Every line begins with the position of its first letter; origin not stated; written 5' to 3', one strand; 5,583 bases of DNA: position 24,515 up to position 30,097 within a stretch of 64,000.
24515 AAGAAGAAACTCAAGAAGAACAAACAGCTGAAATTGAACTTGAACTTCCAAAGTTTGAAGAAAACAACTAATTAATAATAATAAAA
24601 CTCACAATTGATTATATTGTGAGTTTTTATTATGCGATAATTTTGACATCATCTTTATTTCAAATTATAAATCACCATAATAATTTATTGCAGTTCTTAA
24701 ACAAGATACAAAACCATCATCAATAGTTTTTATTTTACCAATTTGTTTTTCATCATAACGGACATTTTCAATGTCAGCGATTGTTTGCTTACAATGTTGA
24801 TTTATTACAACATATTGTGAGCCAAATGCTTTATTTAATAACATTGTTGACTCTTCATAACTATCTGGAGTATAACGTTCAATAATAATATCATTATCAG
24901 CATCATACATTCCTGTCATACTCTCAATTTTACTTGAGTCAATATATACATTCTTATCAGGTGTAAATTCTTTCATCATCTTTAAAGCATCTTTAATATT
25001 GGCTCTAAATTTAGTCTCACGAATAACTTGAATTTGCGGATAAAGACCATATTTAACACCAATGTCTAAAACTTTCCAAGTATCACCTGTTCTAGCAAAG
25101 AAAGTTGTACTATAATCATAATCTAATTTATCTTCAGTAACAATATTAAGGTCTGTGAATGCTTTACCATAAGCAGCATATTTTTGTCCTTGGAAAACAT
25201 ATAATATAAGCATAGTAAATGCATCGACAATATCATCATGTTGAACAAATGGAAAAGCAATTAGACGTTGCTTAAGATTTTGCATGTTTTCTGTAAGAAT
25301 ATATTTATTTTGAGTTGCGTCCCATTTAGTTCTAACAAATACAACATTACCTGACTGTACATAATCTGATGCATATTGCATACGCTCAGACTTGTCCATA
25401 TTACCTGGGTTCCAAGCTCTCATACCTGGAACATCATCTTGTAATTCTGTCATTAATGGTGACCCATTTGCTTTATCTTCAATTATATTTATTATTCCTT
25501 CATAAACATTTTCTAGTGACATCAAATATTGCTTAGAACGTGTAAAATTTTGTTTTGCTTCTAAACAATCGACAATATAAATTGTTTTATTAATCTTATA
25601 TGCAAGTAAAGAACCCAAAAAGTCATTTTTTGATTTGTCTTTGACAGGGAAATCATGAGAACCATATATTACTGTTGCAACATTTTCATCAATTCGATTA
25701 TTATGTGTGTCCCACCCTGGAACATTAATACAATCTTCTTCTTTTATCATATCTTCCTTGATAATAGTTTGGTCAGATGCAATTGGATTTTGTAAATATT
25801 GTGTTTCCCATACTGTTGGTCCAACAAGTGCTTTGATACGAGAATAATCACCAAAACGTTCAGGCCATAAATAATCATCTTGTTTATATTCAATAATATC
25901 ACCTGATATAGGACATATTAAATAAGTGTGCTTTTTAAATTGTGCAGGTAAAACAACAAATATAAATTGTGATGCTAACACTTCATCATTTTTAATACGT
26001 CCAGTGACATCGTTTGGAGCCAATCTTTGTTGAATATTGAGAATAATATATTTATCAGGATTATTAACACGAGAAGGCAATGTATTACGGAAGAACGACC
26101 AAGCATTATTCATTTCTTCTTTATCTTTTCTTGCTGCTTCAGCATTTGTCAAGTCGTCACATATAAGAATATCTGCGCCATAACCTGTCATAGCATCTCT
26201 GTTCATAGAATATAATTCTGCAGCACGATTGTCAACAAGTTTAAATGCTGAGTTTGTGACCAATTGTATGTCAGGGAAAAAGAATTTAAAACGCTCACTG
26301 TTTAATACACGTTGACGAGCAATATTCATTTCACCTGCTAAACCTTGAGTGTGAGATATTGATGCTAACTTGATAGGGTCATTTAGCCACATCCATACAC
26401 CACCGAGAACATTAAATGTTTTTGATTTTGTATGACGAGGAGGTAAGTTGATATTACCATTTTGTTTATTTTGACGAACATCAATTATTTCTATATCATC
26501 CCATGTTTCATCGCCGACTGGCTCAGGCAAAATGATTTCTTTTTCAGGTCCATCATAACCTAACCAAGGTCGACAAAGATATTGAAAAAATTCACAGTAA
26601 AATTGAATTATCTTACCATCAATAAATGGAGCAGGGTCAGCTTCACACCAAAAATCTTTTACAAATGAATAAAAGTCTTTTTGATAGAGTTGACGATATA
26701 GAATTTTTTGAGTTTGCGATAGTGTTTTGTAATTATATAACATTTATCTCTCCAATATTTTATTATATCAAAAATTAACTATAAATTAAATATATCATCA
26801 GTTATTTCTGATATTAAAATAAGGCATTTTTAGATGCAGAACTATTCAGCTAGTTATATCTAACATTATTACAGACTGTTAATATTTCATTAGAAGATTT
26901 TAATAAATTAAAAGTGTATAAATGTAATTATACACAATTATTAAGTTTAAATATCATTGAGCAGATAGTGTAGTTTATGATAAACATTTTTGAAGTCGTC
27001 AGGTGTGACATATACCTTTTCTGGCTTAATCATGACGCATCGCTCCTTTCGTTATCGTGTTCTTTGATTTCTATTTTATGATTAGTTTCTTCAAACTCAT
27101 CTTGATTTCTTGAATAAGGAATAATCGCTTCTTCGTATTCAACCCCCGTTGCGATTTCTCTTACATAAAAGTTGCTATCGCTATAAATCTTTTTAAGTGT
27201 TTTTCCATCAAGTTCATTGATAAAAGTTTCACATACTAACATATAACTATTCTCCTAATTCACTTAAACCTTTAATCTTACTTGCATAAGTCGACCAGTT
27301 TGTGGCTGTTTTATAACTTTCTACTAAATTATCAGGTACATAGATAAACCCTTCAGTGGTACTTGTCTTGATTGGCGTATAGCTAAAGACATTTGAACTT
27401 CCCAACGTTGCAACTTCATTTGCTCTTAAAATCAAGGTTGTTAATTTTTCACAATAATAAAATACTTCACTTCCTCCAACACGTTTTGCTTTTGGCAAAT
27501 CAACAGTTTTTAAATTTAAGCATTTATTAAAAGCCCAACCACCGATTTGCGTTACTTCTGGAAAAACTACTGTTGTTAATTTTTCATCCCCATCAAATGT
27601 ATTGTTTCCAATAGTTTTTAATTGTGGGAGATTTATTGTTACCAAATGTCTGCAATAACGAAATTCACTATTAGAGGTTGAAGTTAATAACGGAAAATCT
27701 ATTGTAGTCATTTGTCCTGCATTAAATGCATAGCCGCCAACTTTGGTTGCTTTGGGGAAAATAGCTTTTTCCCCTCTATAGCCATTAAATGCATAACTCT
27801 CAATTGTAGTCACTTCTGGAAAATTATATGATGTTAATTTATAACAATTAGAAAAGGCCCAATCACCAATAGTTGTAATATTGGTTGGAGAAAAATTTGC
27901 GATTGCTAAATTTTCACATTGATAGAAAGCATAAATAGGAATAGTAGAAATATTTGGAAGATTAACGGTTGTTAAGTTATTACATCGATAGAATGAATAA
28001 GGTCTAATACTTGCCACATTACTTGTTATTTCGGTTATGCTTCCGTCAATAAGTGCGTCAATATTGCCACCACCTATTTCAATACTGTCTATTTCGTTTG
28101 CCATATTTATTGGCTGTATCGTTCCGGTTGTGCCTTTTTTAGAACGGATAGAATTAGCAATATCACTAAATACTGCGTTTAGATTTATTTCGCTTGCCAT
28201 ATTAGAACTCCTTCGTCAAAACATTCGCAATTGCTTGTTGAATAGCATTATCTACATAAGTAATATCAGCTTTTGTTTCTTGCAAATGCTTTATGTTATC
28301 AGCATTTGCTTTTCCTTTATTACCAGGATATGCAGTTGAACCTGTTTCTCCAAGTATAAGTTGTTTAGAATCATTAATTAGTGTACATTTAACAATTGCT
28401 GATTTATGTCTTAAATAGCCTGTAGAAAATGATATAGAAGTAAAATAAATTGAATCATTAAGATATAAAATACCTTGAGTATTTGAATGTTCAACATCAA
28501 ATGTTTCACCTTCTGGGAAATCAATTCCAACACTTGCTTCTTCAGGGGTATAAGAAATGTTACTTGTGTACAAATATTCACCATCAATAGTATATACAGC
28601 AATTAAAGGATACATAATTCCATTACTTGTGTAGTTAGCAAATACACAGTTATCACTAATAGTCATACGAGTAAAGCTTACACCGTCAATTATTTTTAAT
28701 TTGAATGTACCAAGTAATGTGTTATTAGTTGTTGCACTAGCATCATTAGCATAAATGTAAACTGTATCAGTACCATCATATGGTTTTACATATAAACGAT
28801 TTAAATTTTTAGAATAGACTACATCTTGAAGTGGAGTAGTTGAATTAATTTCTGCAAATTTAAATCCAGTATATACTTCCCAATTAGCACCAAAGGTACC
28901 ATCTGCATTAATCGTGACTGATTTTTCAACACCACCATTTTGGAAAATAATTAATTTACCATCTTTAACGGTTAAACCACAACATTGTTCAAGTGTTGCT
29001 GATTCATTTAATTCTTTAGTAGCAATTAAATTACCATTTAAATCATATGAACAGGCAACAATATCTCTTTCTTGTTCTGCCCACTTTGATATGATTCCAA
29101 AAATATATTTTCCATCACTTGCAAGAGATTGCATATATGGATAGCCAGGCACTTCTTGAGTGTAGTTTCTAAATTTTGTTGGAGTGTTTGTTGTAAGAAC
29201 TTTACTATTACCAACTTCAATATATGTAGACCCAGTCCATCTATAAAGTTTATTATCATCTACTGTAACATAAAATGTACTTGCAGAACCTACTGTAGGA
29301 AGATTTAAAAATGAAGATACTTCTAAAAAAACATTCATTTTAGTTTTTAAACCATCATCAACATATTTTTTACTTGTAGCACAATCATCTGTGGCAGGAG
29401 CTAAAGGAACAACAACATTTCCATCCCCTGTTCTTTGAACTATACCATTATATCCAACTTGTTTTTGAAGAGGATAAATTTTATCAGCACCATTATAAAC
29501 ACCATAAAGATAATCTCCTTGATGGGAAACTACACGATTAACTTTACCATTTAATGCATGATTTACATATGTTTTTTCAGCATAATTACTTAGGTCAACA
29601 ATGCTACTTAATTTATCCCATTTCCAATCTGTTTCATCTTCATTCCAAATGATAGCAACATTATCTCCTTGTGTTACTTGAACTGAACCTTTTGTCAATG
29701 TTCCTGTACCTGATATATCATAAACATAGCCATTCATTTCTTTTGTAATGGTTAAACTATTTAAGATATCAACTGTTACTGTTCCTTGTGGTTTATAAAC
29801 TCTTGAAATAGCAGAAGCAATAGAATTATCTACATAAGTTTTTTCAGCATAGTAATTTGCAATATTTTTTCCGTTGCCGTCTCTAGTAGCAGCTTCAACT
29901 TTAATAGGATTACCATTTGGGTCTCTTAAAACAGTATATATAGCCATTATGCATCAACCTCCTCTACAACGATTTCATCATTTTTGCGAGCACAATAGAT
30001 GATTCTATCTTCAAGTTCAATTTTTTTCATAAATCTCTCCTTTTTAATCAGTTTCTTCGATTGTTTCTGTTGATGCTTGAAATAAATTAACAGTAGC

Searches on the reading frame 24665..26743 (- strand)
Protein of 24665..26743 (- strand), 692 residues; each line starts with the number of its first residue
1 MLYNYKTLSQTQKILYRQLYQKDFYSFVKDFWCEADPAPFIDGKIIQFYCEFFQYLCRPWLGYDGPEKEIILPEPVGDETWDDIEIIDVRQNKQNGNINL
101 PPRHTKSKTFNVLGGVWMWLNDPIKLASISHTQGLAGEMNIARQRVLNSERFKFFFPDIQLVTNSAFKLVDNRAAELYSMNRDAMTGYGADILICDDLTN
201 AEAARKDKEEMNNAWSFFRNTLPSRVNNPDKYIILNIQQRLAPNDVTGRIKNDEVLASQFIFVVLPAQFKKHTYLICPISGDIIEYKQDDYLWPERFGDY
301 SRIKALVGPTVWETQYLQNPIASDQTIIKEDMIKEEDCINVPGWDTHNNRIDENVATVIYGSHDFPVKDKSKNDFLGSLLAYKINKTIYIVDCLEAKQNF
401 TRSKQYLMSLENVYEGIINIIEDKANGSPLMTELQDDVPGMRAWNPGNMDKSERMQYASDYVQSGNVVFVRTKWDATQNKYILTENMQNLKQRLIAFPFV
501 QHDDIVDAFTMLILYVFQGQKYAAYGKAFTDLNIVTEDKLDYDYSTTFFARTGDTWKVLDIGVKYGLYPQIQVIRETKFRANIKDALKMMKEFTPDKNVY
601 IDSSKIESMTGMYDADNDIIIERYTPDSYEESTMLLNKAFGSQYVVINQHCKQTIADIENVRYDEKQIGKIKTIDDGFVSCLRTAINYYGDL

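Call 10: search_protein_families(library=pfam, proteins=[window:24665-26743:-], max_evalue=0.001)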
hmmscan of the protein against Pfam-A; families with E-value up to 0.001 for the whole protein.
window:24665-26743:- (692 aa): 0 families

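Call 49: search_protein_families(library=phrogs, proteins=[window:24665-26743:-], max_evalue=0.001)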
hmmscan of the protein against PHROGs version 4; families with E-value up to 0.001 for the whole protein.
window:24665-26743:- (692 aa): 6 families
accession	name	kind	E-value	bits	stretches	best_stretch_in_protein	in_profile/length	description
phrog_38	-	head and packaging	3e-51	176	1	21-524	270-711/760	terminase large subunit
phrog_4758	-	head and packaging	1.2e-17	65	1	11-267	7-235/243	terminase large subunit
phrog_5573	-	head and packaging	8.7e-16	59.1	1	290-515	25-233/250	terminase large subunit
phrog_979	-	head and packaging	9e-06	25.6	1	368-520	445-603/642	terminase large subunit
phrog_30251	-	head and packaging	1.6e-05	24.4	1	98-250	60-221/799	terminase large subunit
phrog_5653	-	head and packaging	0.00014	22.7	0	582-686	71-177/199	terminase large subunit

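Call 110: search_dna_similar(query=window:24665-26743:-, collection=phages, mode=protein, max_rows=20, max_evalue=0.00001)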
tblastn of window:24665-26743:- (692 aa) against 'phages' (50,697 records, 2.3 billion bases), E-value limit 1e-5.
Records with a match: 464; places in all: 465; records where one place covers at least 80% of the query: 0.
Best place of each record, by identity: <60% 464.
By first word of the organism name: Microbacterium 227; Acinetobacter 47; Yersinia 17; Bacteriophage 15; Bacillus 14; Lactococcus 11; Rhizobium 11; Cyanophage 8; Bordetella 8; Cellulophaga 8; and 43 more.
By host as written in the record: Microbacterium foliorum NRRL B-24224 SEA 96; Microbacterium foliorum NRRL B-24224 84; - 30; Microbacterium paraoxydans NWU1 21; Acinetobacter baumannii 18; Yersinia enterocolitica 14; Lactococcus lactis SMQ-86 10; Microbacterium foliorum NRRL B-24224-SEA 8; and 113 more.
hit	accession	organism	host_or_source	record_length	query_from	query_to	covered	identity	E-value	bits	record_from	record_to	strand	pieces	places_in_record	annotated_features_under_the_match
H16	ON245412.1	Phage vB_RanS_PJN03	sewage water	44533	21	515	72%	25.0%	7e-24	114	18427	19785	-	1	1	terminase large subunit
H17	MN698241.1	Pelagibacter phage HTVC027P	Candidatus Pelagibacter sp. HTCC1062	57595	21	519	72%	24.5%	7e-20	101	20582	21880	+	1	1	terminase large subunit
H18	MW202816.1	Caudoviricetes sp.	Manatee Spring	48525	20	516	72%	24.5%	4e-15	86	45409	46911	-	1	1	terminase large subunit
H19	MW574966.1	phage 023Pt_psg01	unknown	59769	23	519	72%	23.2%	5e-19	99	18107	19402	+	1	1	terminase large subunit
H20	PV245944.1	Chryseobacterium phage MA9V-3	Chryseobacterium sp. MA9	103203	2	513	74%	22.5%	2e-14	84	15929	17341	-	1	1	hypothetical protein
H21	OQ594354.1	Synechococcus phage MinM2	Synechococcus sp.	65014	8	519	74%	22.3%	1e-15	88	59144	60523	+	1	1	terminase large subunit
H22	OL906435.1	Planktothrix phage Pag-Yong1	Planktothrix agardhii FACHB-1261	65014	8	519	74%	22.3%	1e-15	88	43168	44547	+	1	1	terminase large subunit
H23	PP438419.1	Planktothrix phage Pra-JY27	Planktothricoides raciborskii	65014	8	519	74%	22.3%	1e-15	88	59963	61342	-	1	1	terminase large subunit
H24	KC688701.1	Croceibacter phage P2559Y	Croceibacter atlanticus HTCC2559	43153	18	513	72%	22.8%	2e-15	87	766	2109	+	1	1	terminase-like family protein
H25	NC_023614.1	Croceibacter phage P2559Y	Croceibacter atlanticus HTCC2559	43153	18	513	72%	22.8%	2e-15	87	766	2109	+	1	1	terminase large subunit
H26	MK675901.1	Shewanella phage S0112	Shewanella indica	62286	21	510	71%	23.0%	7e-17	92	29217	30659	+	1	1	terminase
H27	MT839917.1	Bacteriophage sp.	human fecal samples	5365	19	515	72%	22.5%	1e-18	97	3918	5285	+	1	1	record has no annotation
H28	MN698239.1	Pelagibacter phage HTVC023P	Candidatus Pelagibacter sp. HTCC1062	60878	85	525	64%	24.8%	2e-22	109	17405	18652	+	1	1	terminase large subunit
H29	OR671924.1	Roseobacter phage CRP-810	Roseobacter sp. (CHUG lineage)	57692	84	513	62%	24.9%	5e-16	89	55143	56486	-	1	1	terminase large subunit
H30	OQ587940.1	Synechococcus phage S-CRES2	Synechococcus sp.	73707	85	518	63%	24.7%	6e-13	79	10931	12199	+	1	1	terminase large subunit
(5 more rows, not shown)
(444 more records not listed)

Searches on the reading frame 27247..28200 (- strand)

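Call 49: search_protein_families(library=phrogs, proteins=[window:27247-28200:-], max_evalue=0.001)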
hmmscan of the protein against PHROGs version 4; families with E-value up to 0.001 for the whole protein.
window:27247-28200:- (317 aa): 2 families
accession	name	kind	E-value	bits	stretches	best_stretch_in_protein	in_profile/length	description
phrog_35892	-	unknown function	7.7e-24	84.4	3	160-309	357-500/1181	-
phrog_18805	-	unknown function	5.2e-17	62.8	3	183-305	308-424/457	-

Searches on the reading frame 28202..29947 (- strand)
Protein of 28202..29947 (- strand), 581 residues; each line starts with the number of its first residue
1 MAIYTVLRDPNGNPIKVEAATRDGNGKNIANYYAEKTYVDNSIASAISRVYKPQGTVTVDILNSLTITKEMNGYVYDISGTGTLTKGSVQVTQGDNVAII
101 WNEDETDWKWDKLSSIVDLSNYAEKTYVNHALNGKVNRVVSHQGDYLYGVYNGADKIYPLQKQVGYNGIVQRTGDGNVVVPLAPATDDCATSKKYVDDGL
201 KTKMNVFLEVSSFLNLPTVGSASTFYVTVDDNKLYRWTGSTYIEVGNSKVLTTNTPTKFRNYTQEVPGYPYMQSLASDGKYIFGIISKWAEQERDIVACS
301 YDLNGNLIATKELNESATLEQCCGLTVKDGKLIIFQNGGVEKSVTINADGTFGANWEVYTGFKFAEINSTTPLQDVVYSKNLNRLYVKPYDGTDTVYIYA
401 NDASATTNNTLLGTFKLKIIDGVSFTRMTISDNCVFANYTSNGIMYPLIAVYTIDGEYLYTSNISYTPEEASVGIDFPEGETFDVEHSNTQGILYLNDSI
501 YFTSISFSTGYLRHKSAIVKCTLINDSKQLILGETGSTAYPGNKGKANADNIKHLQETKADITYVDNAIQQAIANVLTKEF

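Call 49: search_protein_families(library=phrogs, proteins=[window:28202-29947:-], max_evalue=0.001)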
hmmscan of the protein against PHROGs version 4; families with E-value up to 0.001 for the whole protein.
window:28202-29947:- (581 aa): 1 family
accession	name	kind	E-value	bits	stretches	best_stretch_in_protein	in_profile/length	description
phrog_14839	-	unknown function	0.00032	21.2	1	201-245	38-82/227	-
